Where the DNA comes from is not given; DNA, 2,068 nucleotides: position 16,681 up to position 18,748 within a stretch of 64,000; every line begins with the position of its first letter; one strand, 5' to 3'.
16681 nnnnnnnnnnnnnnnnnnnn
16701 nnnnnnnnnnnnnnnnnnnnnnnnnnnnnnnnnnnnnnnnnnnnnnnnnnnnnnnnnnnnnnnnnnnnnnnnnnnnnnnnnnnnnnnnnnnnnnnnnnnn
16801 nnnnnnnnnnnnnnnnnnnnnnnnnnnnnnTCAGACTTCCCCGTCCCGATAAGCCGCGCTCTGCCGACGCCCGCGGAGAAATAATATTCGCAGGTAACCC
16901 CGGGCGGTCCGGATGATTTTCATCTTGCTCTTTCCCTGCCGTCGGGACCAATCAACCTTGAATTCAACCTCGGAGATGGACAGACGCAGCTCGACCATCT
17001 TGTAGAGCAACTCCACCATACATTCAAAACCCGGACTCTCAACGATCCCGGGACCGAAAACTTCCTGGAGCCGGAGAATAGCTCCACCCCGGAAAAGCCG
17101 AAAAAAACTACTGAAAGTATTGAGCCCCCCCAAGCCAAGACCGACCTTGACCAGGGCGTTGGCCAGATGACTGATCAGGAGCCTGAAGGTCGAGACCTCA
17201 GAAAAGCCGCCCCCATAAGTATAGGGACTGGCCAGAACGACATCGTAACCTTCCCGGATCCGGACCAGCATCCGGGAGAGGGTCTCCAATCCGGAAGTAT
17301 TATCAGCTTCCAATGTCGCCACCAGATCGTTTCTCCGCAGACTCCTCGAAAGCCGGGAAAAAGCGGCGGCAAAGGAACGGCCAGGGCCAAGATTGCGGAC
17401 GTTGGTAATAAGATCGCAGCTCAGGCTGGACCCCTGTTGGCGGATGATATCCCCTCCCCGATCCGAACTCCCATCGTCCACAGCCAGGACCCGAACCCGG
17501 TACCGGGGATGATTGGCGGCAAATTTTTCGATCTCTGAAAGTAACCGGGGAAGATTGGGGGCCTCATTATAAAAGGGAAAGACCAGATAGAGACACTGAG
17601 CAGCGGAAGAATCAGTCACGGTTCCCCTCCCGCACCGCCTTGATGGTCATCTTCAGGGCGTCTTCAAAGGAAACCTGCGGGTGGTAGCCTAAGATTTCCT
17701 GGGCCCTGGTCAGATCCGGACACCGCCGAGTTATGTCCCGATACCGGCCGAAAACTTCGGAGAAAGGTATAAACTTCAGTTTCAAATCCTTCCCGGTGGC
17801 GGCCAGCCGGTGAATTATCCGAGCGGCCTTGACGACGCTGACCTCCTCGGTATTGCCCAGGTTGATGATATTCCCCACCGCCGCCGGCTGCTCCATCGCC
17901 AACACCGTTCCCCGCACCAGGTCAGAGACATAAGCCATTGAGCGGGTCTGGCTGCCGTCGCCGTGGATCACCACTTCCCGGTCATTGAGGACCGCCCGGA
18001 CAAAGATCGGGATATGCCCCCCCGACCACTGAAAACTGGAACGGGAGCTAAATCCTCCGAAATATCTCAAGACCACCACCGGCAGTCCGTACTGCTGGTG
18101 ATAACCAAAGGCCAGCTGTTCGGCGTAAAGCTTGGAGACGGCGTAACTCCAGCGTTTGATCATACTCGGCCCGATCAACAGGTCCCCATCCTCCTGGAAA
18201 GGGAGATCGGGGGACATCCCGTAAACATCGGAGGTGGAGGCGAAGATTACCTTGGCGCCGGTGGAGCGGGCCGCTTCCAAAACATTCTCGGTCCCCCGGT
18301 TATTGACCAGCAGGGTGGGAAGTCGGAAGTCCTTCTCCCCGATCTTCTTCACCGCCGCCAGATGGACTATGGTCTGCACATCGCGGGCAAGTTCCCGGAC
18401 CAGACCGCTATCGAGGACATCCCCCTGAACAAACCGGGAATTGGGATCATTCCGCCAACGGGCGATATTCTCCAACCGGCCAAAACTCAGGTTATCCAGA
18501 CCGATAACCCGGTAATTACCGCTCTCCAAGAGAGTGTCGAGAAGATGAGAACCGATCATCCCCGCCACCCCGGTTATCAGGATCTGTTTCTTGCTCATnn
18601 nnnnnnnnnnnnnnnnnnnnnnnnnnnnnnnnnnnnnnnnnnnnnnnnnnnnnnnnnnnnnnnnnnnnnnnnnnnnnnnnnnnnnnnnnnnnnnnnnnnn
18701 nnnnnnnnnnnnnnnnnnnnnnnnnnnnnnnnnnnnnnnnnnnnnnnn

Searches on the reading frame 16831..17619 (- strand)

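Call 49: search_protein_families(library=pfam, proteins=[window:16831-17619:-], max_evalue=0.001)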
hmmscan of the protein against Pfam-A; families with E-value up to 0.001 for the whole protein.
window:16831-17619:- (262 aa): 1 family
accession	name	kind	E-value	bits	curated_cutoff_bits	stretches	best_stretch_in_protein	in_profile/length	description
PF00535.33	Glycos_transf_2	-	5e-14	53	23.3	1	13-143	3-126/168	Glycosyl transferase family 2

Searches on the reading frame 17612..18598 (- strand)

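Call 49: search_protein_families(library=pfam, proteins=[window:17612-18598:-], max_evalue=0.001)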
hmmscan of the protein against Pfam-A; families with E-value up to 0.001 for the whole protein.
window:17612-18598:- (328 aa): 7 families
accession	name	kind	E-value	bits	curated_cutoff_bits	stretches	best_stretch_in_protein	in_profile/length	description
PF16363.11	GDP_Man_Dehyd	-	3.5e-52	178.4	27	1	7-318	1-332/332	GDP-mannose 4,6 dehydratase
PF01370.27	Epimerase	-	1.1e-50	172.8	20.9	1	6-248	1-240/240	NAD dependent epimerase/dehydratase family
PF01073.25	3Beta_HSD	-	7.8e-16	58.4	22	1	7-236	1-230/280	3-beta hydroxysteroid dehydrogenase/isomerase family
PF07993.18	NAD_binding_4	-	1.9e-12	47.3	20.1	1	62-178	77-203/258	Male sterility protein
PF02719.21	Polysacc_synt_2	-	7.9e-11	42.1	20.2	1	6-122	1-128/293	Polysaccharide biosynthesis protein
PF04321.23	RmlD_sub_bind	-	3e-10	40.1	27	1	5-268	2-233/287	RmlD substrate binding domain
PF13460.12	NAD_binding_10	-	2.5e-07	31.2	27.2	1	10-137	1-112/184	NAD(P)H-binding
